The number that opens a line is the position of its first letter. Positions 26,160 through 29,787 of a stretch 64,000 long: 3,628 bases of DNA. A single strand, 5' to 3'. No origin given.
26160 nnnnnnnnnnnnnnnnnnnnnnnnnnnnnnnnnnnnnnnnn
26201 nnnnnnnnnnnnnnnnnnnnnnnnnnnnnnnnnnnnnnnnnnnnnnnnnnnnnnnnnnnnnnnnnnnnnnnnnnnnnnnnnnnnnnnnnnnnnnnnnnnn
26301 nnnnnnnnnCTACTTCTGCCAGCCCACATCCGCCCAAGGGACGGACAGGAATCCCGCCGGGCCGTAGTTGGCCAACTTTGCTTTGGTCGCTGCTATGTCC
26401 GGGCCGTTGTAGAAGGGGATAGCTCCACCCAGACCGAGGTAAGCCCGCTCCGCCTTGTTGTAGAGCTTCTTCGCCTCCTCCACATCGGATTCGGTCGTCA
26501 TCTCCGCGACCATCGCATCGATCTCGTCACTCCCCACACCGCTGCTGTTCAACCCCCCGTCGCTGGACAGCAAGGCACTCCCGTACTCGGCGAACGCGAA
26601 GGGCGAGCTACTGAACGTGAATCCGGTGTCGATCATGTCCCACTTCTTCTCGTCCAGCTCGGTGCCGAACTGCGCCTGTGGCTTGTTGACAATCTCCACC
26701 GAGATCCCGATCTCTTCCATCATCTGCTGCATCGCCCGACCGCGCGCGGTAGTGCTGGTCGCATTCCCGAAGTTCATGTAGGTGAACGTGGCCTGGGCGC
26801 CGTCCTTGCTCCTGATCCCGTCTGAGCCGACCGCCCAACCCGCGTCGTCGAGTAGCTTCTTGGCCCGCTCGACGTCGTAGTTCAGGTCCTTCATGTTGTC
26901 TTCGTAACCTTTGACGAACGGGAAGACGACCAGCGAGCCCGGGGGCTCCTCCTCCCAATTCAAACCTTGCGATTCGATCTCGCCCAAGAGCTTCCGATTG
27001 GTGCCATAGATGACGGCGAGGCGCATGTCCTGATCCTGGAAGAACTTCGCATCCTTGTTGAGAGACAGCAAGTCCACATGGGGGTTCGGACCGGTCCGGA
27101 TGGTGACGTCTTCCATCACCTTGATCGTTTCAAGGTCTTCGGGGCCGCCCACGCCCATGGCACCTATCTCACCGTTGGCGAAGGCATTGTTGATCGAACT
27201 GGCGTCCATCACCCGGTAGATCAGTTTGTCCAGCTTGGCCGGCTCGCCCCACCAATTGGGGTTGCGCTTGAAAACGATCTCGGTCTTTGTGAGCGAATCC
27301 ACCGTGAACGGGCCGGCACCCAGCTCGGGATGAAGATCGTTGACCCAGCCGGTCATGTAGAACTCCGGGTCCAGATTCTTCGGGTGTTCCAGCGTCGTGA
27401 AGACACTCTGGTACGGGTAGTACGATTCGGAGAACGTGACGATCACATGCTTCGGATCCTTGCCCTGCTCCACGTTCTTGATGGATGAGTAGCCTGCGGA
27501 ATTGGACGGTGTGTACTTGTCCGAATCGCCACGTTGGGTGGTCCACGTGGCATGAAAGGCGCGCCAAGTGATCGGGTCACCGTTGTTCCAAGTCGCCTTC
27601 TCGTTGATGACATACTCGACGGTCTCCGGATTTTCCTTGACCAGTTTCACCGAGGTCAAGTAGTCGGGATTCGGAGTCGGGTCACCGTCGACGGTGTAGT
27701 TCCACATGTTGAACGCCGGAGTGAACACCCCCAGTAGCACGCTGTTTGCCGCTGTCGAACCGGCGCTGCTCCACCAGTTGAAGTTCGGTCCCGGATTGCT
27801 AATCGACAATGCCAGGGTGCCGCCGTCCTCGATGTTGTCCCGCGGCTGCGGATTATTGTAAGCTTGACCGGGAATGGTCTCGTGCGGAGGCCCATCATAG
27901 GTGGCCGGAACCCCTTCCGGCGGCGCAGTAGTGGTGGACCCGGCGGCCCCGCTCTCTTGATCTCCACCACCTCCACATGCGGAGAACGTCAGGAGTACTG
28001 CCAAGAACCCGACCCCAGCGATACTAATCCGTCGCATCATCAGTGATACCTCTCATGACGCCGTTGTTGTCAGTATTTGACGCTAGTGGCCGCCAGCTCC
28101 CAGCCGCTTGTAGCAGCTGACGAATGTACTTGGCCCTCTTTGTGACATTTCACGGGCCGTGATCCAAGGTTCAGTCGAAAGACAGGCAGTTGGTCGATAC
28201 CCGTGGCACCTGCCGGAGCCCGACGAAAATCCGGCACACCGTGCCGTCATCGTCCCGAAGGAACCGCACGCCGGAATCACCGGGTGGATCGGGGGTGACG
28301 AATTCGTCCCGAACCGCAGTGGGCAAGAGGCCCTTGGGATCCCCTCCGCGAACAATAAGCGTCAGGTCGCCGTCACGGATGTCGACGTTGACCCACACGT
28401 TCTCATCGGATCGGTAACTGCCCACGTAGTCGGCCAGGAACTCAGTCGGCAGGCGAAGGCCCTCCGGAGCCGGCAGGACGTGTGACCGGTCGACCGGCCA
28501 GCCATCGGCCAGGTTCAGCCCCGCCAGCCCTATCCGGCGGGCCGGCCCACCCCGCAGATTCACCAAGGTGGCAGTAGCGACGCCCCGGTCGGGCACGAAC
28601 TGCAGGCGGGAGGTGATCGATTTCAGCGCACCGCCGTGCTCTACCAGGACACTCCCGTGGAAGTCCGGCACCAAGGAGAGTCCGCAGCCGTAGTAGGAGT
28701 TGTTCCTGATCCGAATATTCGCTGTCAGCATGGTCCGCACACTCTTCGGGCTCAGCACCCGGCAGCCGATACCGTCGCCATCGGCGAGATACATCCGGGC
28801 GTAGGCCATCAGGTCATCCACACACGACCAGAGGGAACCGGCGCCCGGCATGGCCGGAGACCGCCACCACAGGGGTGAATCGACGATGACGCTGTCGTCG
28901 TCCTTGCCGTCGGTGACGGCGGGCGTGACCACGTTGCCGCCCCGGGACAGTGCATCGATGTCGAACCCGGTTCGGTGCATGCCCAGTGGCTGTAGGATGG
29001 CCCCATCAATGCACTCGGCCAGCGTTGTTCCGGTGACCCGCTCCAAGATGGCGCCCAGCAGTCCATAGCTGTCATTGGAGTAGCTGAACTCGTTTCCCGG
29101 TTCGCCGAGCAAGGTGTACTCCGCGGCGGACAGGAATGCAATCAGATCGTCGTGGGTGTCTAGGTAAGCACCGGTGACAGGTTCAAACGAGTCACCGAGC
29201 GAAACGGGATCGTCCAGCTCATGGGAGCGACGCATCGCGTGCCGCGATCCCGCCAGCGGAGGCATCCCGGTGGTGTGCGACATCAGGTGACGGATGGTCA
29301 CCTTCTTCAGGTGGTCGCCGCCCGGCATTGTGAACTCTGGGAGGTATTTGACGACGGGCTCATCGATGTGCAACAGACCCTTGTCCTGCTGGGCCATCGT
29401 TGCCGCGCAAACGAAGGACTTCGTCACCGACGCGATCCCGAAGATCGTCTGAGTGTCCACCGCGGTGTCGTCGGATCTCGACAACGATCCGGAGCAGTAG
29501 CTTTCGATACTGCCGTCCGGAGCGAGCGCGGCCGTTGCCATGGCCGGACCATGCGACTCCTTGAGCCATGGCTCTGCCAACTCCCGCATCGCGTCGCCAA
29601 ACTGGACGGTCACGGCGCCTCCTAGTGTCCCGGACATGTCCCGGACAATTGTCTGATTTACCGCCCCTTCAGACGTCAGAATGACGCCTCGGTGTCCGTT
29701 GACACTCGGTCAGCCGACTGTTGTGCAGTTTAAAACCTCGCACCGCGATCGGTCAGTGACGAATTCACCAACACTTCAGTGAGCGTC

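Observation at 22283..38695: Candidate undescribed PucR-activated regulon for import and breakdown of D-amino-acid-containing or N-acylated peptides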

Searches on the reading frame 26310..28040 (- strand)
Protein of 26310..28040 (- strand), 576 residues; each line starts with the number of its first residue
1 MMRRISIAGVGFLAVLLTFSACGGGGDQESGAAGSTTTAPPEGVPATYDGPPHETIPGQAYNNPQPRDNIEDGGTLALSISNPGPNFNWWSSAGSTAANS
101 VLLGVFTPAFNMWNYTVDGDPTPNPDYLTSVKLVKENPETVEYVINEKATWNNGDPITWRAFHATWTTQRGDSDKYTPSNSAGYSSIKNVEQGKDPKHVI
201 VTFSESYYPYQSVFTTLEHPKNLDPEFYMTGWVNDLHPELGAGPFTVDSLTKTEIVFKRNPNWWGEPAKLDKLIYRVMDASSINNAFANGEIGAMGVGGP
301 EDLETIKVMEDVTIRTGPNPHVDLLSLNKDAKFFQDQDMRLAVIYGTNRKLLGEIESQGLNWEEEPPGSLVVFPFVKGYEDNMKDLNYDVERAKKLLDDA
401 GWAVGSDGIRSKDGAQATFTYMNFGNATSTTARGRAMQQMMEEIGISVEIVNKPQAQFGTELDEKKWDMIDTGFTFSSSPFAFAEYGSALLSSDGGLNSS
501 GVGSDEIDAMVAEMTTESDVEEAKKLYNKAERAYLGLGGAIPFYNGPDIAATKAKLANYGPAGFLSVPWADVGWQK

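Call 3: search_protein_families(library=pfam, proteins=[window:26310-28040:-])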
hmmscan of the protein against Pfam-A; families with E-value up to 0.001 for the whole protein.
window:26310-28040:- (576 aa): 1 family
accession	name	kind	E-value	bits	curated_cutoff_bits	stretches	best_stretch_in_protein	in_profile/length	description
PF00496.27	SBP_bac_5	-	1.5e-53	182.7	32.4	1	123-479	2-351/368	Bacterial extracellular solute-binding proteins, family 5 Middle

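Call 22: search_protein_families(library=ncbifam, proteins=[window:26310-28040:-], max_evalue=0.00001)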
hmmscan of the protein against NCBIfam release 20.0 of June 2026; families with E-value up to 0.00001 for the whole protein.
window:26310-28040:- (576 aa): 7 families
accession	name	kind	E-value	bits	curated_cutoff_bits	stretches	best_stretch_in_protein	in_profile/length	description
NF045467.1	Opp4A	equivalog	1.9e-28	99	650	1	240-559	208-541/556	oligopeptide ABC transporter substrate-binding protein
TIGR02294.1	nickel_nikA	equivalog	5.4e-25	87.9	393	1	235-481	158-408/501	nickel ABC transporter substrate-binding protein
NF045468.1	Opp5A_nikA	equivalog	3e-20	72.2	600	1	240-531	159-444/488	nickel ABC transporter substrate-binding protein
TIGR04028.1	SBP_KPN_01854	hypoth_equivalog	1.9e-19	69.6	468.5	1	323-556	256-490/509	TIGR04028 family ABC transporter substrate-binding protein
NF043070.1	DppA_dipep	equivalog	5.7e-16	58.1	1005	1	235-405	204-371/535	dipeptide ABC transporter periplasmic-binding protein DppA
NF047575.1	opine_bind_CntA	exception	2.3e-15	56.1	800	1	187-453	138-412/535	staphylopine-dependent metal ABC transporter substrate-binding lipoprotein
NF011942.0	PRK15413.1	equivalog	2.1e-08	33.3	594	1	231-531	175-468/512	glutathione ABC transporter substrate-binding protein GsiB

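Call 101: search_solved_structures(query=window:26310-28040:-, max_evalue=1e-10)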
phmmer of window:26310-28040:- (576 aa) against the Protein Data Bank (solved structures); distinct sequences matched with E-value up to 1e-10: 34.
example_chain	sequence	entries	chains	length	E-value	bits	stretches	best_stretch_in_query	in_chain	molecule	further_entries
8j5q_A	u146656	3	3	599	2.3e-63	218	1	63-575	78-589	Uncharacterized protein Rv1280c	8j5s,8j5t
8j5u_A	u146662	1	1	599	2.3e-63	218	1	63-575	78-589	Uncharacterized protein Rv1280c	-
8j5r_A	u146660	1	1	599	4.9e-63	217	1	63-575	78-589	Uncharacterized protein Rv1280c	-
6wm6_A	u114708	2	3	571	7.7e-31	110.6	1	73-556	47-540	Extracellular solute-binding protein, family 5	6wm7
9pl3_A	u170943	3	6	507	1.1e-17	67.2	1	238-472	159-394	Peptide ABC transporter, peptide-binding protein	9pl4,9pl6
5u4o_A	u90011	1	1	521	5.9e-17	64.8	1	142-567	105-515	ABC transporter substrate-binding protein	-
3t66_A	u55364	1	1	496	6.3e-17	64.7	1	237-534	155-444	Nickel ABC transporter (Nickel-binding protein)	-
5isu_A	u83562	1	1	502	4.2e-15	58.7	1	70-533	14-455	Lmo0135 protein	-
2noo_A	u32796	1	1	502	2.4e-14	56.2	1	136-484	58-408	Nickel-binding periplasmic protein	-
8spm_A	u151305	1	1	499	2.4e-14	56.1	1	138-471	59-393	Nickel ABC transporter, nickel/metallophore periplasmic binding protein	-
3mzb_A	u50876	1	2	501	2.5e-14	56.1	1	138-471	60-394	Nickel-binding periplasmic protein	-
1zlq_A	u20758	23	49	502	2.5e-14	56.1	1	138-471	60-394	Nickel-binding periplasmic protein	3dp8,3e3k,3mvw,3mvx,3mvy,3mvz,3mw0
9t0v_A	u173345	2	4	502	2.8e-14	56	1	138-471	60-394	Nickel-binding periplasmic protein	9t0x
3qim_A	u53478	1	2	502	3e-14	55.8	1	138-470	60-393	Nickel-binding periplasmic protein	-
5f1q_A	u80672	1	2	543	6e-14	54.8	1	235-405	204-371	Periplasmic dipeptide transport protein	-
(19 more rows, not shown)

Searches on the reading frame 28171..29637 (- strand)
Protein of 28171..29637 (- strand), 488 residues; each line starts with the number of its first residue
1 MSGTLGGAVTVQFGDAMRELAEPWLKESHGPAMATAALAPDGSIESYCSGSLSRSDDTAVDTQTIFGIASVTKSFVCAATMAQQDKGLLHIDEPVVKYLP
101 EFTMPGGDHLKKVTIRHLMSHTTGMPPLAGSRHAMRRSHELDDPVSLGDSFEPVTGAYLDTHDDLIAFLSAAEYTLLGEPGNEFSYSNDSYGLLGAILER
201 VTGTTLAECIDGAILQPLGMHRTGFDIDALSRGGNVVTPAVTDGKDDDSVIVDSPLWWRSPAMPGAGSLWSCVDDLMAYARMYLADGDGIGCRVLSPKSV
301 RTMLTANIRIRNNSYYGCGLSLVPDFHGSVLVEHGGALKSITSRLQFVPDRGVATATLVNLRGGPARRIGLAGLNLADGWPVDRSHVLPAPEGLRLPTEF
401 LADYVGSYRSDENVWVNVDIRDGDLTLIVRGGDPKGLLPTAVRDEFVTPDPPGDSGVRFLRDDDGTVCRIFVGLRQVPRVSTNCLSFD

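Call 3: search_protein_families(library=pfam, proteins=[window:28171-29637:-])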
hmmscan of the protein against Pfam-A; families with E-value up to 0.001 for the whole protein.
window:28171-29637:- (488 aa): 2 families
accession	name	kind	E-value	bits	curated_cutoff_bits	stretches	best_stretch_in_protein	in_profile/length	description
PF00144.29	Beta-lactamase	-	1.2e-50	173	27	1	33-369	17-318/329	Beta-lactamase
PF11954.13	DUF3471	-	0.00044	21.1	29.3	1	397-472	8-88/103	Domain of unknown function (DUF3471)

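Call 22: search_protein_families(library=ncbifam, proteins=[window:28171-29613:-], max_evalue=0.00001)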
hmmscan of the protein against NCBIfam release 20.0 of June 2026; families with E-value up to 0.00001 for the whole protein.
window:28171-29613:- (480 aa): 43 families (the best 25 are shown)
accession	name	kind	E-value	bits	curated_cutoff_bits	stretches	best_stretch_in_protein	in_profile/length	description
NF052559.1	MthAcHydAcmB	equivalog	5.9e-20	71.3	550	1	31-300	33-294/391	methyl acetate hydrolase AcmB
NF033085.1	bla_class_C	equivalog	1.1e-18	67.2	415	1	7-120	6-115/356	class C beta-lactamase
NF007943.0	PRK10662.1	equivalog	5.8e-15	54.8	266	1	13-219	41-226/380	D-alanyl-D-alanine-carboxypeptidase/endopeptidase AmpH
NF009622.0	PRK13128.1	equivalog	7.5e-14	51.1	443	1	167-377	142-337/518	D-aminopeptidase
NF038269.1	lipase_LipE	equivalog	7.7e-14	51.6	750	1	47-133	77-160/407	lipase LipE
NF033159.0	blaPAC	exception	7.2e-12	44.8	850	1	15-119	37-137/380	PAC family class C beta-lactamase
NF000423.2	blaSRT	exception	1.2e-11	44.4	860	1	13-119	32-134/378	SRT/SST family class C beta-lactamase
NF033575.1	blaRHO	exception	1.2e-11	44.2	825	1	30-220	52-210/380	RHO family class C beta-lactamase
NF033700.1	blaCMA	exception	1.2e-11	44.2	887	1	17-119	34-132/375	CMA family class C beta-lactamase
NF002968.0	PRK03642.1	equivalog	1.9e-11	43.4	385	1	42-218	82-243/432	penicillin binding protein PBP4B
NF033698.1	blaCSA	exception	2e-11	43.5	884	1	17-120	34-133/375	CSA family class C beta-lactamase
NF050810.1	blaCHC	exception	4.7e-11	42.2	780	1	20-119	41-137/387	CHC family extended-spectrum class C beta-lactamase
NF012173.1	CMY2-MIR-ACT-EC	exception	5.6e-11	41.9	680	1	6-120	29-139/380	CMY2/MIR/ACT/EC family class C beta-lactamase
NF038238.1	blaBUT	exception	6.3e-11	42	850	1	6-120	31-141/383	BUT family class C beta-lactamase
NF040478.1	blaLAQ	exception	1.3e-10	40.8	850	1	4-121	26-139/380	LAQ family class C beta-lactamase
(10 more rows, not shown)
